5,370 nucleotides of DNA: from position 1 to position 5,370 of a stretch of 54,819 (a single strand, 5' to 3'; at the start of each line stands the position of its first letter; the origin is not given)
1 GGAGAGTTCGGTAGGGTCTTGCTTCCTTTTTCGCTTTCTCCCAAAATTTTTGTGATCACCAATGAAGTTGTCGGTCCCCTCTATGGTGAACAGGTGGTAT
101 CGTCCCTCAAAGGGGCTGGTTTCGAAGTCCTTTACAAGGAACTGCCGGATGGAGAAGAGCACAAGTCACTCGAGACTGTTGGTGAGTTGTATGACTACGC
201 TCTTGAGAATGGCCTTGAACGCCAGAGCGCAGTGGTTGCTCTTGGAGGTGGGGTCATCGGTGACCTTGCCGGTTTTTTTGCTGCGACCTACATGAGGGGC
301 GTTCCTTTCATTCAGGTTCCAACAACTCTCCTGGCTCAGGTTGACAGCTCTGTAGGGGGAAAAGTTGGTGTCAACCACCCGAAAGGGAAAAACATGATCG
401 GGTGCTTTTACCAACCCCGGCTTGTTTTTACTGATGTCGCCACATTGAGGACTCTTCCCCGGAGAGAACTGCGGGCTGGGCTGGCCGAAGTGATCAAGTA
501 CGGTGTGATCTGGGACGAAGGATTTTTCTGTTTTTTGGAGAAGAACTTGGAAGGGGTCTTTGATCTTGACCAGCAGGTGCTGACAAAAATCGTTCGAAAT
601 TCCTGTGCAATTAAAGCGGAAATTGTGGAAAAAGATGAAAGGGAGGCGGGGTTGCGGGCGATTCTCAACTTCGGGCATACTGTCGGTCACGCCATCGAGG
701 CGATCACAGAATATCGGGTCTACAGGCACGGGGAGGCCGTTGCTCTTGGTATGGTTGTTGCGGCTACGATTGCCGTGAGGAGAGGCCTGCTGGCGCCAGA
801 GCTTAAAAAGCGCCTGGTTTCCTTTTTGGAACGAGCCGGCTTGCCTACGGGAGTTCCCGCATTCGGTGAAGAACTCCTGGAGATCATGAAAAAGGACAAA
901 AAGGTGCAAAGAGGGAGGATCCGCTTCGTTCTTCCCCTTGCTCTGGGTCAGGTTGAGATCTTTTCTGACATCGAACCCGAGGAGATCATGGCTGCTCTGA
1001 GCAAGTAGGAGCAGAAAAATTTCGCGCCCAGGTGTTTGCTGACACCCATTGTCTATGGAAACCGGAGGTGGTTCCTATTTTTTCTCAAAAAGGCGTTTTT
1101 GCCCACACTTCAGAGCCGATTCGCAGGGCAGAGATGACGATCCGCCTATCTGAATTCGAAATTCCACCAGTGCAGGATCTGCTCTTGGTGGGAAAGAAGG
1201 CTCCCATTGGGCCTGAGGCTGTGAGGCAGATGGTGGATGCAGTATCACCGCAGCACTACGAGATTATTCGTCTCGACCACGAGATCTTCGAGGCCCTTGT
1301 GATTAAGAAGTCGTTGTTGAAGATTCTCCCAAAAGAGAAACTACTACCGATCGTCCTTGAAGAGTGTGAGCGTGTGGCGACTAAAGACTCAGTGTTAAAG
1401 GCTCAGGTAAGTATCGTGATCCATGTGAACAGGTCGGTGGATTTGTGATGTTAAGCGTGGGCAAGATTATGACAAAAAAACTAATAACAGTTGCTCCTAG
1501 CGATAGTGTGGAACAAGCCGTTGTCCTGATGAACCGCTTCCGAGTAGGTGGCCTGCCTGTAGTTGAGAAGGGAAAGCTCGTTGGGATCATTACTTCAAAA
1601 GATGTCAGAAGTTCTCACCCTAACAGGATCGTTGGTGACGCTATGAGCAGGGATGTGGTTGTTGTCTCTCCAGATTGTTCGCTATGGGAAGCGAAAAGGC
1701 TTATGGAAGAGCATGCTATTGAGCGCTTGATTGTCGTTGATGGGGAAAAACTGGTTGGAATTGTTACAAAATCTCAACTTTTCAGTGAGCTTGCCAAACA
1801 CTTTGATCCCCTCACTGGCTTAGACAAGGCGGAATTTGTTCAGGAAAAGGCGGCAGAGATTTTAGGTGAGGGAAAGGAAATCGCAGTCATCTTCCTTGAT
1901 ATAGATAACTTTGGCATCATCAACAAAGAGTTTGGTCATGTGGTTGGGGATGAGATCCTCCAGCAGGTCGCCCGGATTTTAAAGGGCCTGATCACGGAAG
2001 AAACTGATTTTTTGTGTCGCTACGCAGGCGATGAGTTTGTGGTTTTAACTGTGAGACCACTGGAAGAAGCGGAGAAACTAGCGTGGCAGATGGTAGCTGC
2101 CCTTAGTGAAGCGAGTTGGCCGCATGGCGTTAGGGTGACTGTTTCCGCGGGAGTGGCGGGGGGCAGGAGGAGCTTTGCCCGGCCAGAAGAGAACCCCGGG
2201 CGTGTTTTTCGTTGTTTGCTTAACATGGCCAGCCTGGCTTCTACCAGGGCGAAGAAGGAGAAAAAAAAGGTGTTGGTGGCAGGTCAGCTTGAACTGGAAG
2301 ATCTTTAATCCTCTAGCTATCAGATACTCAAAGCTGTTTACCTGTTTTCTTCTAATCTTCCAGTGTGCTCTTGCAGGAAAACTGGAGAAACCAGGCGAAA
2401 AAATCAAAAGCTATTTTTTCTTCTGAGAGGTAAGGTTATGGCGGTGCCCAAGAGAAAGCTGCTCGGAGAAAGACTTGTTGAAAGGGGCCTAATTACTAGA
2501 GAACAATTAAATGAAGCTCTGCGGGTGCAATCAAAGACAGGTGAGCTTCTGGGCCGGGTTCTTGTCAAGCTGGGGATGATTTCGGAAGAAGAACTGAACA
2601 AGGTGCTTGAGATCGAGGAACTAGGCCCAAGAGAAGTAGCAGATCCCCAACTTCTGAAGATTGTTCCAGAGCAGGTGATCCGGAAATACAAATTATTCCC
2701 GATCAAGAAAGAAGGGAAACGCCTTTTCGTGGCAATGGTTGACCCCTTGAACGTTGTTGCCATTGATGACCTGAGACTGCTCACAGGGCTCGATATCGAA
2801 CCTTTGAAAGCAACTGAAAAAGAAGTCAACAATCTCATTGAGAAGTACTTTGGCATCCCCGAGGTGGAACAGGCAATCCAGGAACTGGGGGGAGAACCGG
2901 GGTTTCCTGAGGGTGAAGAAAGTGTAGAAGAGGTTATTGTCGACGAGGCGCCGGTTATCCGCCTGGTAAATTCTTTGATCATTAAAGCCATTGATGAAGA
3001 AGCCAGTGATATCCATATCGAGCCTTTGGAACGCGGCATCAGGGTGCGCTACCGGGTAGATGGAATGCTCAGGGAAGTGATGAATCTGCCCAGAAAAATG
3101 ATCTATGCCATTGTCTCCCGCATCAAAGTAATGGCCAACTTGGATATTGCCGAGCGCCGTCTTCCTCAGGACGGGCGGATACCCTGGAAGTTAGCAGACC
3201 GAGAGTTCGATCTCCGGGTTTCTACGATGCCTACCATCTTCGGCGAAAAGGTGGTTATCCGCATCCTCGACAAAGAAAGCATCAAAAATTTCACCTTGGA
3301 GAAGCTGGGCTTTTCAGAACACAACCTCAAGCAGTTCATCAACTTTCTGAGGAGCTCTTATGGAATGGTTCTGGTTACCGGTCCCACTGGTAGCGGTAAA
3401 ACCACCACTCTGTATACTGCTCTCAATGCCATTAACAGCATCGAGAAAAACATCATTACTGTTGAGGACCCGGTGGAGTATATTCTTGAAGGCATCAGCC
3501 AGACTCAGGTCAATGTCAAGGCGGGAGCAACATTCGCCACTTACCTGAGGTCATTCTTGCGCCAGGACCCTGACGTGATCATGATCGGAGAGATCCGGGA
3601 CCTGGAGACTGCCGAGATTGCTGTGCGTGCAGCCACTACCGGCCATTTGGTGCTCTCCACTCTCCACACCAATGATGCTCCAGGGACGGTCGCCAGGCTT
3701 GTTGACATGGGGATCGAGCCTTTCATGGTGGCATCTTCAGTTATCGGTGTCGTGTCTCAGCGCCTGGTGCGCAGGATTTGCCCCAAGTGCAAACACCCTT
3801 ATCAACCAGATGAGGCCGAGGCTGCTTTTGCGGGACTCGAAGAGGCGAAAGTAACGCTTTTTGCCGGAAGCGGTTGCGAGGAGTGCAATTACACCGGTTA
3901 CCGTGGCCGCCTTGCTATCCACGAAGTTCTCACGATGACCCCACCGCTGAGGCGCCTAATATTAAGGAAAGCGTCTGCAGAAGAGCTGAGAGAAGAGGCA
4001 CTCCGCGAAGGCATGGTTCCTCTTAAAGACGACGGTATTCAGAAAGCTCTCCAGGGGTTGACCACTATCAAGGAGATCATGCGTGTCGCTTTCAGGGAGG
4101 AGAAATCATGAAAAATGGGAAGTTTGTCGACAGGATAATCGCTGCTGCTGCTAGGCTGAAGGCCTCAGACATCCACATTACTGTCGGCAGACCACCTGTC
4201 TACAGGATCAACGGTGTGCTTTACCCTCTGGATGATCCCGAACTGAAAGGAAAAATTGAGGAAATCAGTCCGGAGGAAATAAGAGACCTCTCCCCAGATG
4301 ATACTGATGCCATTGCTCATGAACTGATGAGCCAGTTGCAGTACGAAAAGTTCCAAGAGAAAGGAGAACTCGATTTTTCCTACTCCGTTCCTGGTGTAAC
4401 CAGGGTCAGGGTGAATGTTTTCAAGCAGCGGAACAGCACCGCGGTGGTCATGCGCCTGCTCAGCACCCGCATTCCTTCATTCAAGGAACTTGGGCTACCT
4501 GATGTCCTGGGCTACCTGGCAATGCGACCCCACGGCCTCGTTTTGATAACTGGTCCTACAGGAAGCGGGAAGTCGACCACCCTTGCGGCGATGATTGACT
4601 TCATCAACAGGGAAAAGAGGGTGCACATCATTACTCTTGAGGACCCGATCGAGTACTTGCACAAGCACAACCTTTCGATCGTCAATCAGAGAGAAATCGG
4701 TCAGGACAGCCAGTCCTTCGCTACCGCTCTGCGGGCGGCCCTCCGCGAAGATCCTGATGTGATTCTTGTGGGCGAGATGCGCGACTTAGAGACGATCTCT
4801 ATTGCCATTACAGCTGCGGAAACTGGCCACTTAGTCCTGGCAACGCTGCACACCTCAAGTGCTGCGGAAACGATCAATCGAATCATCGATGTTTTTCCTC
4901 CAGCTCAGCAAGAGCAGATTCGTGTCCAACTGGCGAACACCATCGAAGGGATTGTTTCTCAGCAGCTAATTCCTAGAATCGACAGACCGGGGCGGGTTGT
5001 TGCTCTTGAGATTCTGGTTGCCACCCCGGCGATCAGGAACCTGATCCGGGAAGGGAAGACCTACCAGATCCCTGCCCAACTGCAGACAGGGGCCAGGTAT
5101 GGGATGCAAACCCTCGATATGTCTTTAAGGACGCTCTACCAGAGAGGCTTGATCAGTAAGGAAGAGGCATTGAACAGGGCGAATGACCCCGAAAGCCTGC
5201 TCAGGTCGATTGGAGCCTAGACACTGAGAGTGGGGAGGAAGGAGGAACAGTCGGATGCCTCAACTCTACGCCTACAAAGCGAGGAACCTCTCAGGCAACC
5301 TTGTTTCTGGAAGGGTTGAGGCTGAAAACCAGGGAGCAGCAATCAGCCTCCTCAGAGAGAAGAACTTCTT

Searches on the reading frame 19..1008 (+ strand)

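Call 71: search_protein_families(library=pfam, proteins=[window:19-1008:+], max_evalue=0.00001)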
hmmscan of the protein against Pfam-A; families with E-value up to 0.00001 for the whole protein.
window:19-1008:+ (329 aa): 3 families
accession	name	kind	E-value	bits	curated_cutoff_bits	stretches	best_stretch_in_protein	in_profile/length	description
PF01761.26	DHQ_synthase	-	1e-49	167.4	24.2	1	42-152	4-114/115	3-dehydroquinate synthase N-terminal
PF24621.2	DHQS_C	-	2.3e-49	167.5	27.6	1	154-296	1-144/144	3-dehydroquinate synthase C-terminal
PF13685.12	Fe-ADH_2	-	1.6e-07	31.8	28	1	9-104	21-108/149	Iron-containing alcohol dehydrogenase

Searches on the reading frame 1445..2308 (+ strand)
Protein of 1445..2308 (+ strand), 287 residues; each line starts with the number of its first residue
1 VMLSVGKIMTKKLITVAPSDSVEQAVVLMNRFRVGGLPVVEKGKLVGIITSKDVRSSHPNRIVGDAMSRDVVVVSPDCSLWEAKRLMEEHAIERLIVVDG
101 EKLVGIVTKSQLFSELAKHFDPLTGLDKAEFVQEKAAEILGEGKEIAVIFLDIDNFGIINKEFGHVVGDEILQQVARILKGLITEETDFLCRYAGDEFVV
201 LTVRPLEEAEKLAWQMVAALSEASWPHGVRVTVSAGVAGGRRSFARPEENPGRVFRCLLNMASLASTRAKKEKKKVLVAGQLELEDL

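Call 71: search_protein_families(library=pfam, proteins=[window:1445-2308:+], max_evalue=0.00001)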
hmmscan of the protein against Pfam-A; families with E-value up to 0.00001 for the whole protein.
window:1445-2308:+ (287 aa): 2 families
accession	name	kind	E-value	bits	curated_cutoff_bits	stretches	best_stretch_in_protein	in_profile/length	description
PF00571.33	CBS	-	8.6e-33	112.9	24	2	5-55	1-52/57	CBS domain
PF00990.26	GGDEF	-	1.4e-22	80.6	23.8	1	119-240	2-132/161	Diguanylate cyclase, GGDEF domain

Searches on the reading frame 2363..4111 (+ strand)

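Call 71: search_protein_families(library=pfam, proteins=[window:2363-4111:+], max_evalue=0.00001)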
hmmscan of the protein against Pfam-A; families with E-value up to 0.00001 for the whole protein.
window:2363-4111:+ (582 aa): 2 families
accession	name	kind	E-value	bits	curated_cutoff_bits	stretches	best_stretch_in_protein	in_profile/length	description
PF00437.27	T2SSE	-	4.6e-144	480.1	24.9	1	194-574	4-370/370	Type II/IV secretion system protein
PF05157.20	MshEN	-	1.2e-17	64.1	23.1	1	91-166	11-87/90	MshEN domain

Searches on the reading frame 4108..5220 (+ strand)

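Call 71: search_protein_families(library=pfam, proteins=[window:4108-5220:+], max_evalue=0.00001)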
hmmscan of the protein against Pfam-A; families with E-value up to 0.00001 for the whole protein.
window:4108-5220:+ (370 aa): 1 family
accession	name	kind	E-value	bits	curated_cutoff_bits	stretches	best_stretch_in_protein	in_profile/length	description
PF00437.27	T2SSE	-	7.7e-54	183.2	24.9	1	98-292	92-282/370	Type II/IV secretion system protein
